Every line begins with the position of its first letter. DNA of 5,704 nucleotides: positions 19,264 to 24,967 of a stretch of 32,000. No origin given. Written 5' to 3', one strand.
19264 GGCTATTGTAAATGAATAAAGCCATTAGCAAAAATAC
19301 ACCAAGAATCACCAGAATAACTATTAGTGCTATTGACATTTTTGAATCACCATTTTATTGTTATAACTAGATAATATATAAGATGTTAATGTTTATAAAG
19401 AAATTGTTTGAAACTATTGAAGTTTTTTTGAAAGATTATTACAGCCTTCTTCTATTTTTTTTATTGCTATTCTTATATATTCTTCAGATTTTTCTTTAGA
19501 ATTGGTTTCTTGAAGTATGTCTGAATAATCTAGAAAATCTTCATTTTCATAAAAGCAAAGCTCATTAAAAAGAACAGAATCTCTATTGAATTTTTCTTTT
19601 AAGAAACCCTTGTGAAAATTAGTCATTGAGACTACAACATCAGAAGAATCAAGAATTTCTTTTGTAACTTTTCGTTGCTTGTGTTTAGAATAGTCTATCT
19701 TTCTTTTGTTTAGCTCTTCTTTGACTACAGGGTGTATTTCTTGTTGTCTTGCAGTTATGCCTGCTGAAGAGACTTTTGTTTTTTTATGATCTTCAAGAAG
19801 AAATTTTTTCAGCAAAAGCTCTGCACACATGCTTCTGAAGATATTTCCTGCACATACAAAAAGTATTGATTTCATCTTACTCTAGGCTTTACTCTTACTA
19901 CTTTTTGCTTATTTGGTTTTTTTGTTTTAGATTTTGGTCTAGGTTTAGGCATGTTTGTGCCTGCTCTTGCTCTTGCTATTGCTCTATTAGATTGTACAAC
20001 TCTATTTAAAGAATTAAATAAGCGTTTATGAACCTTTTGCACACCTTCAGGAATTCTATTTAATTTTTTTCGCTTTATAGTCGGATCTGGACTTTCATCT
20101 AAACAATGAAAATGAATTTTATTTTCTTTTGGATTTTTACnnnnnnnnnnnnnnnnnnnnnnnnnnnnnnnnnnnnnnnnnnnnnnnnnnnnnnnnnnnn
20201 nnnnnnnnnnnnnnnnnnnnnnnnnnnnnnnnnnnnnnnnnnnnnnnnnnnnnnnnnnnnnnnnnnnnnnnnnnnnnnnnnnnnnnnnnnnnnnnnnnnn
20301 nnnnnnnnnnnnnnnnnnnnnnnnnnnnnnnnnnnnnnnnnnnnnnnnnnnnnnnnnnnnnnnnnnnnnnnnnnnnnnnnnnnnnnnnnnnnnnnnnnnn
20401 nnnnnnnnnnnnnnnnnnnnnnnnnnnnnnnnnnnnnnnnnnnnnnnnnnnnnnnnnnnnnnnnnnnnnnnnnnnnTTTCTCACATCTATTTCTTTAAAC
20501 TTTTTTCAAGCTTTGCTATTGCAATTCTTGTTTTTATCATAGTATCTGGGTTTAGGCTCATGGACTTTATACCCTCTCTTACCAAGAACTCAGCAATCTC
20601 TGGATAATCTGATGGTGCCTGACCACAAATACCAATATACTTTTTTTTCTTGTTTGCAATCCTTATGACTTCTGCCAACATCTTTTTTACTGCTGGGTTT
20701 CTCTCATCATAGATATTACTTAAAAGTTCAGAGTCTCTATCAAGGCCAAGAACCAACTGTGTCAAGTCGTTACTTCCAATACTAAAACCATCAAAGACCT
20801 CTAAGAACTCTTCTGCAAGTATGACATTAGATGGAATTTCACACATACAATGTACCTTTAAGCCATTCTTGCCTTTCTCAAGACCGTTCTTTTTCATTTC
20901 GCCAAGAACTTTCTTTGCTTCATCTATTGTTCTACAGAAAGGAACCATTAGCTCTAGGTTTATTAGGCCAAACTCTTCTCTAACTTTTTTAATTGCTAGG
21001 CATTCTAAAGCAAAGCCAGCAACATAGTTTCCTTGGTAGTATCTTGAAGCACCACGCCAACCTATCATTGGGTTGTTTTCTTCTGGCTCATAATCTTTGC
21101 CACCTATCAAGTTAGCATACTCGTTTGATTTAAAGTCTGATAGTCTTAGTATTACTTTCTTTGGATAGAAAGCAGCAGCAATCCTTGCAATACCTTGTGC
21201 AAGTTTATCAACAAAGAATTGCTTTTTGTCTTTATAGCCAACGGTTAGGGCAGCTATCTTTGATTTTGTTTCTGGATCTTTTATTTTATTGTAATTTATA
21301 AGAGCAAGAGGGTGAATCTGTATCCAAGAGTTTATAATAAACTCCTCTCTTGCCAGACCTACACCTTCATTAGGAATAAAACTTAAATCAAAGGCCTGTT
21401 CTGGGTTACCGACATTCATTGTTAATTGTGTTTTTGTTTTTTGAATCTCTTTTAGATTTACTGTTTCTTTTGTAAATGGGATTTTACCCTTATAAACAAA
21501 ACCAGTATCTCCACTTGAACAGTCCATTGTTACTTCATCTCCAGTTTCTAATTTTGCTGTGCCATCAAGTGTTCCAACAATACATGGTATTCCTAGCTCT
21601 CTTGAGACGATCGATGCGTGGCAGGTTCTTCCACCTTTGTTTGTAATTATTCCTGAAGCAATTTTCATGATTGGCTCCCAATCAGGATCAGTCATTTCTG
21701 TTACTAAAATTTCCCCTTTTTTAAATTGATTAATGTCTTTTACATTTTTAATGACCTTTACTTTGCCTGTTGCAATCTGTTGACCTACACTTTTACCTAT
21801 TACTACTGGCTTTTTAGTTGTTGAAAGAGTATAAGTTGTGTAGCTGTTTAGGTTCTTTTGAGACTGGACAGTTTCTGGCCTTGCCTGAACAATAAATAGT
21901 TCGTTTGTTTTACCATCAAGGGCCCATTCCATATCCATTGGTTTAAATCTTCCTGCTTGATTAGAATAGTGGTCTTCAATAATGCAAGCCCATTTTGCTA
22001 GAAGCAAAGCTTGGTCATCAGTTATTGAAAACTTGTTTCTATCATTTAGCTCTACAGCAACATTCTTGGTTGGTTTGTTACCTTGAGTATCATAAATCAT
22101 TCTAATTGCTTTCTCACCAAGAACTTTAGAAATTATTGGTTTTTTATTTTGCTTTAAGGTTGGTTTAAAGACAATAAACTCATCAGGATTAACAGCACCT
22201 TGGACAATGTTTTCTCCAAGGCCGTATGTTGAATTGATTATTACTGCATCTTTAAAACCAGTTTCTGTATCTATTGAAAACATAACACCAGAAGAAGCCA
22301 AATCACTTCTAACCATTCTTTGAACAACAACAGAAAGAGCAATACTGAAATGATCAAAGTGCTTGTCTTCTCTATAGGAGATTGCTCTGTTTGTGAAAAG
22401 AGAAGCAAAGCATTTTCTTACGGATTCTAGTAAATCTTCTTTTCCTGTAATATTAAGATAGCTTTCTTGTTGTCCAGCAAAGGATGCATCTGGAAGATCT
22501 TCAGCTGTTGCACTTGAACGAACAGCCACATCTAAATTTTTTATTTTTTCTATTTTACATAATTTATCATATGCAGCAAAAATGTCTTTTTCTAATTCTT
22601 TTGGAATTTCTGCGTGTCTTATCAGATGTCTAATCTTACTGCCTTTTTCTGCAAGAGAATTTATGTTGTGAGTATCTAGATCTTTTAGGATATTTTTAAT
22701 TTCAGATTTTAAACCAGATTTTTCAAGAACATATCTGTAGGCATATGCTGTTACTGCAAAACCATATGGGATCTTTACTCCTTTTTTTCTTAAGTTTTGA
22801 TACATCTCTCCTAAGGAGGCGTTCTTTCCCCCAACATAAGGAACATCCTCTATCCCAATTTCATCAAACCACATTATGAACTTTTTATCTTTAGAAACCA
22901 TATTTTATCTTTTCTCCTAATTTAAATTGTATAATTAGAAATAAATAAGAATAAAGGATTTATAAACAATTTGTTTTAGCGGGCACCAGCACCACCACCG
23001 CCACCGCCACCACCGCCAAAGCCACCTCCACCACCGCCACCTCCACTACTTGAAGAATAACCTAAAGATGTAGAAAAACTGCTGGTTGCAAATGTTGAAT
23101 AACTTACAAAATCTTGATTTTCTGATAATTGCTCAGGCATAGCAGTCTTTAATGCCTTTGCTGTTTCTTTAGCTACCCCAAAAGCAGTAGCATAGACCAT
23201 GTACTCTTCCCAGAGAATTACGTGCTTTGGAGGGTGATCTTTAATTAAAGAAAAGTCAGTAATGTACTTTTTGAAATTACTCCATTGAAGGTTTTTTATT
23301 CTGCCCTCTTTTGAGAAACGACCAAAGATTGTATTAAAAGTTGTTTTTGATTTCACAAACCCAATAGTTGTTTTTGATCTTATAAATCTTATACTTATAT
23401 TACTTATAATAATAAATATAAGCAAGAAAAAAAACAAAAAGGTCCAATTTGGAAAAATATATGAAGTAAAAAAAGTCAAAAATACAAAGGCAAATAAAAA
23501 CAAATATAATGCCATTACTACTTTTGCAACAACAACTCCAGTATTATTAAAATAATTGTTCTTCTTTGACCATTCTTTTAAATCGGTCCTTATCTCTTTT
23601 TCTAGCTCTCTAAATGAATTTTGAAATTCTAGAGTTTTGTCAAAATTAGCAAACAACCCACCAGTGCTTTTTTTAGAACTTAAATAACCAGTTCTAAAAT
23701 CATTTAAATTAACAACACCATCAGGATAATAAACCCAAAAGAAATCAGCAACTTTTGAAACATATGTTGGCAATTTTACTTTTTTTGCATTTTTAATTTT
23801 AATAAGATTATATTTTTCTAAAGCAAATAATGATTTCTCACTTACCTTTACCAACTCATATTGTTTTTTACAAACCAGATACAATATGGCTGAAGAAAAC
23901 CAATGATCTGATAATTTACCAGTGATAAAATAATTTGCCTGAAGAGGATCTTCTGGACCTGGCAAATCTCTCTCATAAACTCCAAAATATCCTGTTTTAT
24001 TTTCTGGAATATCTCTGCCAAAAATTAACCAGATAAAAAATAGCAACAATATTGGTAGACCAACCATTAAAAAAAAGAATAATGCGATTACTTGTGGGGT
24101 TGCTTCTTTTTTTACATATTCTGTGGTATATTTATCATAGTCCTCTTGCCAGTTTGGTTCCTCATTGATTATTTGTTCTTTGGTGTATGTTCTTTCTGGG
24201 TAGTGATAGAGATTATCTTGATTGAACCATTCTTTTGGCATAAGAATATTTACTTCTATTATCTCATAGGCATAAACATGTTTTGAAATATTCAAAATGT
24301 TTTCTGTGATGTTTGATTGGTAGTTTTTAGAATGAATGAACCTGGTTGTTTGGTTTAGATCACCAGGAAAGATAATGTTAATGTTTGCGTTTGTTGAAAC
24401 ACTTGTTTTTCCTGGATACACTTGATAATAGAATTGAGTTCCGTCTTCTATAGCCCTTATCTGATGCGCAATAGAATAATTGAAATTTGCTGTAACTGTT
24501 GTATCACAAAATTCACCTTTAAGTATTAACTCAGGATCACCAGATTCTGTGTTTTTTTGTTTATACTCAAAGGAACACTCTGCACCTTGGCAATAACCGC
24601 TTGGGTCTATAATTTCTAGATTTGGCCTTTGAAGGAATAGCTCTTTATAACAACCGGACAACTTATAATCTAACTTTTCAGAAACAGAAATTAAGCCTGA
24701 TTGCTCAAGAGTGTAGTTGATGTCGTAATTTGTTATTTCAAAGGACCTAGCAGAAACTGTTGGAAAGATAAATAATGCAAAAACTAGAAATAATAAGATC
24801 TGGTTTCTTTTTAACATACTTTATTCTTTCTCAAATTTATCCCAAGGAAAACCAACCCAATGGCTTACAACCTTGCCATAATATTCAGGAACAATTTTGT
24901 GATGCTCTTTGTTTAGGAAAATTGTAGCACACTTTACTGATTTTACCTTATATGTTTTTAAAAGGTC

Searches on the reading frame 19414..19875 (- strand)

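Call 7: search_protein_families(library=pfam, proteins=[window:19414-19875:-], max_evalue=0.01)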
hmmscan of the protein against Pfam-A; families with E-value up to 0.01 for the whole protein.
window:19414-19875:- (153 aa): 1 family
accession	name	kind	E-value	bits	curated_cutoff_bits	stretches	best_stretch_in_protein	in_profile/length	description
PF01451.26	LMWPc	-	1.5e-16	61.4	23.2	1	4-148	1-143/144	Low molecular weight phosphotyrosine protein phosphatase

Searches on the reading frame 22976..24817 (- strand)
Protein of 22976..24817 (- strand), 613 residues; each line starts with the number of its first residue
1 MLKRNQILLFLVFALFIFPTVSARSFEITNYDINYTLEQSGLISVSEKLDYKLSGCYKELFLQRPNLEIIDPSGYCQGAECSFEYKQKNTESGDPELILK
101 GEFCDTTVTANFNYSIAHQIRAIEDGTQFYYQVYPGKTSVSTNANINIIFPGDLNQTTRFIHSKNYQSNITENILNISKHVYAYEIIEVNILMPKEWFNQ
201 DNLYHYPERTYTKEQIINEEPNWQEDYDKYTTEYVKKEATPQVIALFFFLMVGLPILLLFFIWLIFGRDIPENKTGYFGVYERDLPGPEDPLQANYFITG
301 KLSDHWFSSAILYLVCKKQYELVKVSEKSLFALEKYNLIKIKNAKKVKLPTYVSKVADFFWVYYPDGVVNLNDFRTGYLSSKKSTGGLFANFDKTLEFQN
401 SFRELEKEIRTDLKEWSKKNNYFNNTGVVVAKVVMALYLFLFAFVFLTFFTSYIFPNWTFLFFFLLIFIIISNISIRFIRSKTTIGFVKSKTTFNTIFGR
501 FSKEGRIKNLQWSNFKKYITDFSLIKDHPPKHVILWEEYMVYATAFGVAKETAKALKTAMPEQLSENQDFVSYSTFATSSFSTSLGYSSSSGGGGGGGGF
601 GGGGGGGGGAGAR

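Call 7: search_protein_families(library=pfam, proteins=[window:22976-24817:-], max_evalue=0.01)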
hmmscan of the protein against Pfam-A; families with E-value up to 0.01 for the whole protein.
window:22976-24817:- (613 aa): 3 families
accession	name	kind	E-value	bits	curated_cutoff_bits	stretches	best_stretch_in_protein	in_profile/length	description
PF20990.2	DUF2207_C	-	2.4e-38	132.7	33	1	281-556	4-247/247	Predicted membrane protein (DUF2207) C-terminal domain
PF09972.14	DUF2207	-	1.5e-14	55.1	24.4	1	27-193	1-172/172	Predicted membrane protein (DUF2207) N-terminal domain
PF07332.16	Phage_holin_3_6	-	0.0061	17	28.4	0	426-476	33-87/116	Putative Actinobacterial Holin-X, holin superfamily III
